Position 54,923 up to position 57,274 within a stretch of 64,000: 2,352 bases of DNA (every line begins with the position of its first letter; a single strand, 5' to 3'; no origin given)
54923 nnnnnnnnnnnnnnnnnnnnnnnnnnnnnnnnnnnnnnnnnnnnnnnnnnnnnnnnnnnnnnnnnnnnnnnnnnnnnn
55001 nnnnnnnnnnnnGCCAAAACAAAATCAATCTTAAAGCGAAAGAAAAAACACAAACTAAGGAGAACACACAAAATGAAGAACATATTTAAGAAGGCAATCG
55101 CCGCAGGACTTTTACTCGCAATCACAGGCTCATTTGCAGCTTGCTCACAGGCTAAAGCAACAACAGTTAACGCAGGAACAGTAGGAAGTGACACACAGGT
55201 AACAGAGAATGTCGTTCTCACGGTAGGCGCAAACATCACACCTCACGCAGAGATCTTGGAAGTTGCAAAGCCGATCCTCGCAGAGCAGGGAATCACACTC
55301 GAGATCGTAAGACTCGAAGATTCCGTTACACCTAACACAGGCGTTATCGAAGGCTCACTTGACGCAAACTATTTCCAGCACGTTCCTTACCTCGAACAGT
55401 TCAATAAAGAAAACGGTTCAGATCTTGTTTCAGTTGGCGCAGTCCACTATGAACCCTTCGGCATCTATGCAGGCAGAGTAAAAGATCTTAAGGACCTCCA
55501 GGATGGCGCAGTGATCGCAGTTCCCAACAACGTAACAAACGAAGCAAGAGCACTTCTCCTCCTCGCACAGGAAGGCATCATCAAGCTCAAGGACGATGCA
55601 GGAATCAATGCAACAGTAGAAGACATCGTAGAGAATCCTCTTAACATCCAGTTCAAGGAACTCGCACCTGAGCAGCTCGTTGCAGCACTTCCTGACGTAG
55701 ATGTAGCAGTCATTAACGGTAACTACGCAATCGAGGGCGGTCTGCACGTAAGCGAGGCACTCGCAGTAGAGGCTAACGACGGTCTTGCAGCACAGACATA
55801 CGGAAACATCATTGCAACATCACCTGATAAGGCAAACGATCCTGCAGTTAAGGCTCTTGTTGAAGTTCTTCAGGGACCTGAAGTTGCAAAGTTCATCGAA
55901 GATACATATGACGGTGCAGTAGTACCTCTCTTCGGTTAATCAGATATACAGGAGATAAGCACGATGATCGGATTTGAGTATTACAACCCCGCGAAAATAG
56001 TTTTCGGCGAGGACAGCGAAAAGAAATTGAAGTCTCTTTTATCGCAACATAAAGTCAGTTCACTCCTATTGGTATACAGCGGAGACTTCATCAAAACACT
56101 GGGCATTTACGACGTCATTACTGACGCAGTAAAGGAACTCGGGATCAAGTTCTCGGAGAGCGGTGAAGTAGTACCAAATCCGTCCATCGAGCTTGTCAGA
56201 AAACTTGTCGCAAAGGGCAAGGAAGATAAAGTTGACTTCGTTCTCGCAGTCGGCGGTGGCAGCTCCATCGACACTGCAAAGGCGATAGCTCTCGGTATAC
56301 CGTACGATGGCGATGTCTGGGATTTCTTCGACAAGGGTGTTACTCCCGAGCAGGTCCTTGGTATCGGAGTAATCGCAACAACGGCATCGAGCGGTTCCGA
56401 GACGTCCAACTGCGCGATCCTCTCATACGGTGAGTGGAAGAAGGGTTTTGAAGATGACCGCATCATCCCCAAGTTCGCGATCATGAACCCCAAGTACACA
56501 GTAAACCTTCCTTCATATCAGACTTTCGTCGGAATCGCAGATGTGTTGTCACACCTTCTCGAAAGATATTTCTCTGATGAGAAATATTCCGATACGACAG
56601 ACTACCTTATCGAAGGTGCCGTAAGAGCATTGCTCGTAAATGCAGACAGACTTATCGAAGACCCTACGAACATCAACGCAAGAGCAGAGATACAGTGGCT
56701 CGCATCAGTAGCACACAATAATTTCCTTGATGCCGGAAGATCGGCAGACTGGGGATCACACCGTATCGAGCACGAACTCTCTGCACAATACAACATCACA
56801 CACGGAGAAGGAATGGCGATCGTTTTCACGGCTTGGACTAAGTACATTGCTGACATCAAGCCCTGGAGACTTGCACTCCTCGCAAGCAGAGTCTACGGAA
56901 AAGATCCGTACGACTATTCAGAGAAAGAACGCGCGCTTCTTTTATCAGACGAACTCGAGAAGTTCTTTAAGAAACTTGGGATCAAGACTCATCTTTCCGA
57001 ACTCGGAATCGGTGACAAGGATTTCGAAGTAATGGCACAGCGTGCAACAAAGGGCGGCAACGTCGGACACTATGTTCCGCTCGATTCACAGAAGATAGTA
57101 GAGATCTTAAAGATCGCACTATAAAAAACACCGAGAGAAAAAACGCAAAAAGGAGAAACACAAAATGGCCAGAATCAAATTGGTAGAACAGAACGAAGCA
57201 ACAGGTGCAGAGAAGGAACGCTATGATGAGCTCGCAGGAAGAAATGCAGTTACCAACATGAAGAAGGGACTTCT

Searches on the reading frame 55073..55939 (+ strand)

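Call 53: search_protein_families(library=pfam, proteins=[window:55073-55939:+])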
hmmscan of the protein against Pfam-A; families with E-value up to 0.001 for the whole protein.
window:55073-55939:+ (288 aa): 1 family
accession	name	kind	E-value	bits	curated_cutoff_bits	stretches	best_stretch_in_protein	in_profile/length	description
PF03180.19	Lipoprotein_9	-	1.5e-84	283.3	27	1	49-287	1-236/236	NlpA lipoprotein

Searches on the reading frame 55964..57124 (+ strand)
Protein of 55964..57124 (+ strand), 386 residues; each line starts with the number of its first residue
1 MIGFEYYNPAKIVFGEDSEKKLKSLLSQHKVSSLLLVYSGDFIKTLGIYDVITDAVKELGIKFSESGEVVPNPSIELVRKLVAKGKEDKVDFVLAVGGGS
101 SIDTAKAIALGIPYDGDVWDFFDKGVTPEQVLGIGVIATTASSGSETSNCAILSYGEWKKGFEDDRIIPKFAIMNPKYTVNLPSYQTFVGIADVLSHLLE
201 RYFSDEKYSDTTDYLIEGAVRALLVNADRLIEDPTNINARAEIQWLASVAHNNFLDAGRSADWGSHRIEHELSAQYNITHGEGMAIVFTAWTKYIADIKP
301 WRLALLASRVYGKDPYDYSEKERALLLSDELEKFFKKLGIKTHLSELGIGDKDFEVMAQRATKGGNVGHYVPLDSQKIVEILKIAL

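Call 53: search_protein_families(library=pfam, proteins=[window:55964-57124:+])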
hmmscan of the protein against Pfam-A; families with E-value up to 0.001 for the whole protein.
window:55964-57124:+ (386 aa): 3 families
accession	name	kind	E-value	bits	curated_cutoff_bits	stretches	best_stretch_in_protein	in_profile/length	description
PF00465.25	Fe-ADH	-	1.1e-39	136.2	31.3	1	9-176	1-168/168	Iron-containing alcohol dehydrogenase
PF25137.1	ADH_Fe_C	-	1.5e-31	110.1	27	1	192-385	6-193/194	Fe-containing alcohol dehydrogenase family, C-terminal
PF13685.12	Fe-ADH_2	-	6.8e-11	42.8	28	1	14-109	2-94/149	Iron-containing alcohol dehydrogenase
